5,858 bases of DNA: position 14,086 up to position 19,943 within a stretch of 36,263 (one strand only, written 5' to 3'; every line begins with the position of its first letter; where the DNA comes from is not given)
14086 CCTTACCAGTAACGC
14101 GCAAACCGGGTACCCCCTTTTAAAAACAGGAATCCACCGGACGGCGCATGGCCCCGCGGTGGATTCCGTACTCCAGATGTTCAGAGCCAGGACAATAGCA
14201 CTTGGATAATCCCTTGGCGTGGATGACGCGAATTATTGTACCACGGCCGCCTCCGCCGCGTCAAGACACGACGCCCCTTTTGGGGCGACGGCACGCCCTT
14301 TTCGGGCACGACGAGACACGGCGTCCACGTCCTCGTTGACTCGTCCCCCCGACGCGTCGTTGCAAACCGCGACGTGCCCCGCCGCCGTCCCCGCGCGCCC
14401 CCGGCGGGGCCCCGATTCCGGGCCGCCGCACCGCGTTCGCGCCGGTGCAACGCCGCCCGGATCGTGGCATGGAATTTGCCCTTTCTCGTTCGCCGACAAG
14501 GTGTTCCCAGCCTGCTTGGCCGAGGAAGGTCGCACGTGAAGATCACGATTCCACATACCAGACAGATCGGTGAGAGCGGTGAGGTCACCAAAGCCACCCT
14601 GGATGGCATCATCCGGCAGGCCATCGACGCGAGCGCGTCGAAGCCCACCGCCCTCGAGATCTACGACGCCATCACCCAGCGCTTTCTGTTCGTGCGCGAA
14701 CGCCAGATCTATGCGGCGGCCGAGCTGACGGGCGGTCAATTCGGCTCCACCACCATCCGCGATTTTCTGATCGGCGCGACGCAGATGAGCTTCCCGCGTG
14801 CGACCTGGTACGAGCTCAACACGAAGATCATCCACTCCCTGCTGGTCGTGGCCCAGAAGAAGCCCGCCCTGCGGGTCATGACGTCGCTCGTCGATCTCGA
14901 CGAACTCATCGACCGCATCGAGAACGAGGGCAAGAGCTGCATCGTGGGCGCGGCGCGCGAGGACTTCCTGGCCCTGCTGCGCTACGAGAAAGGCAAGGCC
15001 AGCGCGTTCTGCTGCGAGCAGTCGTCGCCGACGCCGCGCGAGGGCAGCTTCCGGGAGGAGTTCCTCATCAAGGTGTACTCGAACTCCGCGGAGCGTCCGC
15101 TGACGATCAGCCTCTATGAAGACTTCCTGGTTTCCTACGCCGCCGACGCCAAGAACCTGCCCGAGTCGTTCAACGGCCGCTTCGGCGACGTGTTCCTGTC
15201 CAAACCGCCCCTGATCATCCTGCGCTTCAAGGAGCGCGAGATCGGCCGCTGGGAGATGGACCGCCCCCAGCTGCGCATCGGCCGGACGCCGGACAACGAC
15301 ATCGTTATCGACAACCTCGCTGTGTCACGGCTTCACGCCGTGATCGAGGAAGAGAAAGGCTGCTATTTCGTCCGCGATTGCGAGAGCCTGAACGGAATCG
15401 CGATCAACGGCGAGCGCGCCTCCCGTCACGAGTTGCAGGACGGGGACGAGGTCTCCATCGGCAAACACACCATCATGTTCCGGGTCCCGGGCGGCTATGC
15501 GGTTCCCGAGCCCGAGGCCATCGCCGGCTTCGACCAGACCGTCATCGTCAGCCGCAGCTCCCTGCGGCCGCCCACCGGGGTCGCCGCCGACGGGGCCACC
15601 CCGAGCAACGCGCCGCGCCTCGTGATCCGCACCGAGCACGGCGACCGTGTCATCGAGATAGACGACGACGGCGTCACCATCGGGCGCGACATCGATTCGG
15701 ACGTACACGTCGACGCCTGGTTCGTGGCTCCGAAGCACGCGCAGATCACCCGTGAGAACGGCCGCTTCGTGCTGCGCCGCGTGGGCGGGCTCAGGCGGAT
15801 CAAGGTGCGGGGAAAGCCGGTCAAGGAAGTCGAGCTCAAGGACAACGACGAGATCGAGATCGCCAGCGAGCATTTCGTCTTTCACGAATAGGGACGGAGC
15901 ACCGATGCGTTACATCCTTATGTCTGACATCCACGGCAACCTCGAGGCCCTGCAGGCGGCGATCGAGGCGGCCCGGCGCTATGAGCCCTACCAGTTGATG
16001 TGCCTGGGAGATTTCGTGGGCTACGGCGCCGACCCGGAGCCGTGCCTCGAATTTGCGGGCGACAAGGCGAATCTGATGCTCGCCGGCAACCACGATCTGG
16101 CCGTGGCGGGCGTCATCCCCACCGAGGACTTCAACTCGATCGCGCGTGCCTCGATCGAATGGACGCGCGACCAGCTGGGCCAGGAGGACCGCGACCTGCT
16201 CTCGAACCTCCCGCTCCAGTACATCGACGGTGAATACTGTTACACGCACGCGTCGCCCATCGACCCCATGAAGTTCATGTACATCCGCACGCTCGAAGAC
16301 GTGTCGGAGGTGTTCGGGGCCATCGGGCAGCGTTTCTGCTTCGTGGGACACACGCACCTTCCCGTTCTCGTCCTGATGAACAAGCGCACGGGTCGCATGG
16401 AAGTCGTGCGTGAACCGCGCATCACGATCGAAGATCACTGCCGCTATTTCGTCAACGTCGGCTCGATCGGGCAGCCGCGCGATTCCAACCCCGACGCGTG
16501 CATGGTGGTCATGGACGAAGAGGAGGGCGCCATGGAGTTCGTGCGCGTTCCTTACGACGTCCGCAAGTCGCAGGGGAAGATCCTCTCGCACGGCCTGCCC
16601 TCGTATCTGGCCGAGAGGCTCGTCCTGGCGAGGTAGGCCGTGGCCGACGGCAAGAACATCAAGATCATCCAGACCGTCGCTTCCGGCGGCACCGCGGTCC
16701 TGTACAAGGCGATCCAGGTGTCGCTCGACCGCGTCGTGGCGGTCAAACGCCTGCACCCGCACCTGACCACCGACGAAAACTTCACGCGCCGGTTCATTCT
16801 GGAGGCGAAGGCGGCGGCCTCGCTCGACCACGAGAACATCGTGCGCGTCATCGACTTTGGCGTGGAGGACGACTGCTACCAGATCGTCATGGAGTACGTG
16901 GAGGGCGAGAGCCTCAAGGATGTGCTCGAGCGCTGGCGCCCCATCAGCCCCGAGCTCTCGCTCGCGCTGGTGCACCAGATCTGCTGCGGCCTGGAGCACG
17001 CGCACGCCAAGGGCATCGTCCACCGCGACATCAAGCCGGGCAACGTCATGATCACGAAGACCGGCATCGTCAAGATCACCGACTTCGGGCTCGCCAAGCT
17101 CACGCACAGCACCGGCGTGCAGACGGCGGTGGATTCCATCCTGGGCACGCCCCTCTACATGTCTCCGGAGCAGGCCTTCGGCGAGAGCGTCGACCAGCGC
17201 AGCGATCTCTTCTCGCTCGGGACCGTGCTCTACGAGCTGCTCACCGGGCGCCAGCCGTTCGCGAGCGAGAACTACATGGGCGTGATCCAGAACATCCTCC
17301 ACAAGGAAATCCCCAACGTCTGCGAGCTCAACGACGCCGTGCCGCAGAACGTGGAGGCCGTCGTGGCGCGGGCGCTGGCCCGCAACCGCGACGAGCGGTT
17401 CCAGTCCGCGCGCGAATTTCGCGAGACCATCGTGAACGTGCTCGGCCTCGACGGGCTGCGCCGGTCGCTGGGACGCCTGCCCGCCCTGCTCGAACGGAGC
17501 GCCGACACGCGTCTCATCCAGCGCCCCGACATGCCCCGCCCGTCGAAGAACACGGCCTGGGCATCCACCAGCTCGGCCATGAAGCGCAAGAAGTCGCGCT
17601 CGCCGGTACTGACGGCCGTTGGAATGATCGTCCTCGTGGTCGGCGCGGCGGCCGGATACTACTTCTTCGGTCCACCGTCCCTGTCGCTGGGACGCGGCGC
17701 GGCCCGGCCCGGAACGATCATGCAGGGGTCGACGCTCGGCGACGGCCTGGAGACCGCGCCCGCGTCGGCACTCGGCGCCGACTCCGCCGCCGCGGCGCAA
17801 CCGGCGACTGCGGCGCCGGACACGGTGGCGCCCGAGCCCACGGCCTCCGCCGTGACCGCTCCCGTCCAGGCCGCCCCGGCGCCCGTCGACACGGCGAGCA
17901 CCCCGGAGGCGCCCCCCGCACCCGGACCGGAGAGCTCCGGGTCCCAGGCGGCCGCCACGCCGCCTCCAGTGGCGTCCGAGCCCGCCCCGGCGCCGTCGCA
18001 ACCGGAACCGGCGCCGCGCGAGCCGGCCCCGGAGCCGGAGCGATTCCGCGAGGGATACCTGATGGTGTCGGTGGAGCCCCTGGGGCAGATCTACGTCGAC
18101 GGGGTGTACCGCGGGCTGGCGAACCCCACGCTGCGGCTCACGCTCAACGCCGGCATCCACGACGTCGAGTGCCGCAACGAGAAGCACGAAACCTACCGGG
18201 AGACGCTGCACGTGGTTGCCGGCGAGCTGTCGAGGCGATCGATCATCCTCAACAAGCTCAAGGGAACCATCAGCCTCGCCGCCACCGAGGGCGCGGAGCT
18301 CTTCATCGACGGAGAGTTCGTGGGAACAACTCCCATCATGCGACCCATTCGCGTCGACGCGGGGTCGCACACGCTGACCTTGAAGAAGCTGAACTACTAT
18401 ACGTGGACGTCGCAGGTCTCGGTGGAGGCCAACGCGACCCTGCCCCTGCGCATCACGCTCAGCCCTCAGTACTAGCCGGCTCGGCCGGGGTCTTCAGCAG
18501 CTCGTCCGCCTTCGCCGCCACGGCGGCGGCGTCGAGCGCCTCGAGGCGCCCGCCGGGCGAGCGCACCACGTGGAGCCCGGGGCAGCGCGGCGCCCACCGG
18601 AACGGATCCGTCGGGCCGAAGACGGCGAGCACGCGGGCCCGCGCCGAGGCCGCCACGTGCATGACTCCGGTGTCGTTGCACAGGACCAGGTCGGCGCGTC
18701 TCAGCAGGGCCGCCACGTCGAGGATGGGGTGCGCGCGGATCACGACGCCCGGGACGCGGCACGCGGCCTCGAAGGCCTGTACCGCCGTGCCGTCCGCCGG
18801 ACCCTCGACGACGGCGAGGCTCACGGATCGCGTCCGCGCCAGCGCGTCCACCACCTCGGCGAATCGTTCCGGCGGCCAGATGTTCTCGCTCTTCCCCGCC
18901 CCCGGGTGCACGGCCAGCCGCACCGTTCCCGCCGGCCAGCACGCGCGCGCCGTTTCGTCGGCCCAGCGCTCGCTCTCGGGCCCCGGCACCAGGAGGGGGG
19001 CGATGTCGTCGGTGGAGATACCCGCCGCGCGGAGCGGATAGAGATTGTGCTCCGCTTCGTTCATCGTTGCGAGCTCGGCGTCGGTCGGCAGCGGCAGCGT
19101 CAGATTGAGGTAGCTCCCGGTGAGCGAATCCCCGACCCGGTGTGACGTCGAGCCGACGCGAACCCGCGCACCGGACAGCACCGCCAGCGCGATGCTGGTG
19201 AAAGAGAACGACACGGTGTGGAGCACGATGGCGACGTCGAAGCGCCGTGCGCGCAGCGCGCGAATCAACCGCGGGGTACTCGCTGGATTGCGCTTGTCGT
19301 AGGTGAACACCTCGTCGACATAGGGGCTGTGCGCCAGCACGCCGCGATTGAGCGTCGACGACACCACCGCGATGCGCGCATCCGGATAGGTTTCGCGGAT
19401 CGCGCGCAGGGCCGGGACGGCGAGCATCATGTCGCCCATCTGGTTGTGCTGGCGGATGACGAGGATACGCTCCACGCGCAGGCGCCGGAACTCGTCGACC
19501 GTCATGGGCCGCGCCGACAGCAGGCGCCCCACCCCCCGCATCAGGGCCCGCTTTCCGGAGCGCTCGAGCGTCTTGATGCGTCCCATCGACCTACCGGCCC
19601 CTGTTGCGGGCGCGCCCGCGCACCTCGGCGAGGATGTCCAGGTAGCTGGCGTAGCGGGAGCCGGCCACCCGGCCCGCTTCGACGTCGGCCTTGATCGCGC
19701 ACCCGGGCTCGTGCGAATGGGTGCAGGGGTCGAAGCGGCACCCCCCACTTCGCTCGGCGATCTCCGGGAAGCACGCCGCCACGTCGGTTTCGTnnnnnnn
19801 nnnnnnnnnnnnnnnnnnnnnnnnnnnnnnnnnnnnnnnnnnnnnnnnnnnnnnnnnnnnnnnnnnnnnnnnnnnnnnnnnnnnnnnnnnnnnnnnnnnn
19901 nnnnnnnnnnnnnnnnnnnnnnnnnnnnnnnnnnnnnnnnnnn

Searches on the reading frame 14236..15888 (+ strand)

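Call 8: search_protein_families(library=pfam, proteins=[window:14236-15888:+], max_evalue=0.001)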
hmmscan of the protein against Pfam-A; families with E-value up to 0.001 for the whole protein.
window:14236-15888:+ (551 aa): 2 families
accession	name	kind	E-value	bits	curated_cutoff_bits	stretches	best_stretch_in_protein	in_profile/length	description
PF00498.31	FHA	-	6.1e-32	110.3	20.7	2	347-409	2-67/67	FHA domain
PF16697.10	Yop-YscD_cpl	-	1.7e-18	67.1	33.2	2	341-416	14-91/94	Inner membrane component of T3SS, cytoplasmic domain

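Call 82: search_protein_families(library=ncbifam, proteins=[window:14536-15888:+], max_evalue=0.001)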
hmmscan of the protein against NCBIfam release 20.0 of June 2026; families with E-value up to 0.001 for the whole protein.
window:14536-15888:+ (451 aa): 6 families
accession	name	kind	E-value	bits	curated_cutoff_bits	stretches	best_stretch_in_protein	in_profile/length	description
NF041660.2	oxygluDhInhib_OdhI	equivalog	4.2e-28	97.8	200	2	237-315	49-127/130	oxoglutarate dehydrogenase inhibitor Odhl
TIGR03354.1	VI_FHA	hypoth_equivalog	2.2e-17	64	120.25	1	239-326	19-113/420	type VI secretion system-associated FHA domain protein TagH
NF049868.1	FhaB_Rv0019c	equivalog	1.6e-15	57.5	125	2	240-313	82-156/158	FHA domain-containing protein FhaB/FipA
NF052573.1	HisKinEspAMyxo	equivalog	6.1e-14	51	1400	1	240-314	42-117/755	serine histidine kinase EspA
NF033760.1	gliding_GltG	equivalog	7.4e-11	41.3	650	1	240-337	20-118/650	adventurous gliding motility protein GltG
NF052403.1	ESX1TransRegEspM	equivalog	6.8e-10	38.3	550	1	237-310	22-94/367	ESX-1 type VII secretion system transcriptional regulator EspM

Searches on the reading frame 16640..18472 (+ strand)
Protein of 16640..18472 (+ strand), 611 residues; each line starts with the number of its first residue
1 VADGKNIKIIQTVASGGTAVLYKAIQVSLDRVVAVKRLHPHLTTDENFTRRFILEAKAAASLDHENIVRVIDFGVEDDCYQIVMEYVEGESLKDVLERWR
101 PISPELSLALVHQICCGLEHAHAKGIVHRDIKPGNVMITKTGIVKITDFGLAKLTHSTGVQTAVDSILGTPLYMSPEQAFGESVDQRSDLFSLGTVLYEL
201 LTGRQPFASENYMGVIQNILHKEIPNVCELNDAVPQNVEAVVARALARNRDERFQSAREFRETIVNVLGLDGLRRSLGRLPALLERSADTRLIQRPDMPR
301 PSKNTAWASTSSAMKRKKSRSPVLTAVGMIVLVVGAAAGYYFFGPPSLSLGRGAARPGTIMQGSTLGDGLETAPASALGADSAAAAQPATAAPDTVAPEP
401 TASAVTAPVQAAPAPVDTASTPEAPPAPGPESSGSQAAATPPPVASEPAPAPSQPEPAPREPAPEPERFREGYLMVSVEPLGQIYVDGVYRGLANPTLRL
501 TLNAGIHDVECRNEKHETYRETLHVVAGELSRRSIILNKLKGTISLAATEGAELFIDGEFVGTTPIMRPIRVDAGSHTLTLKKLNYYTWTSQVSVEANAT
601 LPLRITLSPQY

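Call 8: search_protein_families(library=pfam, proteins=[window:16640-18472:+], max_evalue=0.001)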
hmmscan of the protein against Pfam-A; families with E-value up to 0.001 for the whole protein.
window:16640-18472:+ (611 aa): 5 families
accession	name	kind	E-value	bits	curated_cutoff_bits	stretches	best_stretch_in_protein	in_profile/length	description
PF00069.31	Pkinase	-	5.8e-52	177.1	31.7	1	10-255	4-253/263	Protein kinase domain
PF07714.23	PK_Tyr_Ser-Thr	-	6e-38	131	23.1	1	8-254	2-249/258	Protein tyrosine and serine/threonine kinase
PF08308.17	PEGA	-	6.6e-16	58.4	20.8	1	550-609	11-69/71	PEGA domain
PF03109.22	ABC1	-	1.5e-07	31.3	22.9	1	82-155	145-217/244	ABC1 atypical kinase-like domain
PF01636.29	APH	-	0.00083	19.6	23.2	0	112-154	164-199/239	Phosphotransferase enzyme family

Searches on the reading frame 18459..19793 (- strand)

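Call 8: search_protein_families(library=pfam, proteins=[window:18459-19793:-], max_evalue=0.001)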
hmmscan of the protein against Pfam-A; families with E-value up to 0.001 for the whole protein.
window:18459-19793:- (444 aa): 1 family
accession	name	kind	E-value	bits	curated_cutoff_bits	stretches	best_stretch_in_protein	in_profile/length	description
PF01075.23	Glyco_transf_9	-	6.5e-23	81.8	22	1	175-411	3-228/247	Glycosyltransferase family 9 (heptosyltransferase)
